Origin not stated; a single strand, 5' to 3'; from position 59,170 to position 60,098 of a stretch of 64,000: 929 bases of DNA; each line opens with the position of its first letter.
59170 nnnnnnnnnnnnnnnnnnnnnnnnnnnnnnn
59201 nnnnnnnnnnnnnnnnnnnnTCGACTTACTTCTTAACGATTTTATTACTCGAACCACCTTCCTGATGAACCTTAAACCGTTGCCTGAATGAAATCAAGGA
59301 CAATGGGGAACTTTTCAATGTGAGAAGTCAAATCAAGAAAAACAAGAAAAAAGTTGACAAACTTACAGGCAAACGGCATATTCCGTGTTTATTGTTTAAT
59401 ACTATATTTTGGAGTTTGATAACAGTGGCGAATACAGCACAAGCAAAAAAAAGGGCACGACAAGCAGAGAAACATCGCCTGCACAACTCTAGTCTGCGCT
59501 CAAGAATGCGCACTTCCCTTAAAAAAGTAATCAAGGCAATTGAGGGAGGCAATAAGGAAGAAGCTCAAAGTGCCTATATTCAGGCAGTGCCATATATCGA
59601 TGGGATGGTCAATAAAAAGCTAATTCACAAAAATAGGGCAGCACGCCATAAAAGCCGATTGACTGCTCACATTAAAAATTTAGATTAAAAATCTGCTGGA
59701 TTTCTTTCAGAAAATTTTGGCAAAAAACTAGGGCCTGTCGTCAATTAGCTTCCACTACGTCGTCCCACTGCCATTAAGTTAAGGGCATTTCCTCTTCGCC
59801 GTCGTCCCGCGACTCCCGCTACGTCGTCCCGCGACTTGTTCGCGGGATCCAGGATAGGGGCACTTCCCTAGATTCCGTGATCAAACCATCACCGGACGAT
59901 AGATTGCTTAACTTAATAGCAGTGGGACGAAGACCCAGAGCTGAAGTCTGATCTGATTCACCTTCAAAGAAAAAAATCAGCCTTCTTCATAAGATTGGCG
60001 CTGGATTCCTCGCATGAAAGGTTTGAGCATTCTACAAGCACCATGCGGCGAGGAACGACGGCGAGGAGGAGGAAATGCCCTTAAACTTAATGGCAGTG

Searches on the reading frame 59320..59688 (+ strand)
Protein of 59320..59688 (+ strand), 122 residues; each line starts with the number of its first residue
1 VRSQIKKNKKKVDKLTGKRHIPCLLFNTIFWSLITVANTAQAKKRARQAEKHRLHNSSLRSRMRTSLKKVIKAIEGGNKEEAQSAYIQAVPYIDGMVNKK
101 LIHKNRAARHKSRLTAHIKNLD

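Call 53: search_protein_families(library=ncbifam, proteins=[window:59320-59688:+], max_evalue=0.00001)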
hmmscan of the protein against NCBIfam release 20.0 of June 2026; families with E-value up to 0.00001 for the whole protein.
window:59320-59688:+ (122 aa): 1 family
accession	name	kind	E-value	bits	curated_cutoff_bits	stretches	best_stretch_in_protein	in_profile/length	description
TIGR00029.2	S20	equivalog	1.6e-27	96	33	1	37-119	2-84/84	30S ribosomal protein S20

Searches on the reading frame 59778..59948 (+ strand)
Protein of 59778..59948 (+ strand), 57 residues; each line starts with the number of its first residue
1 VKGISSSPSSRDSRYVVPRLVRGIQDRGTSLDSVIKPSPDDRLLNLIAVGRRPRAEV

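Call 37: search_protein_families(library=pfam, proteins=[window:59778-59948:+], max_evalue=10)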
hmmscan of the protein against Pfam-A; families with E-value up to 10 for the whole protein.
seq(57 aa): 0 families
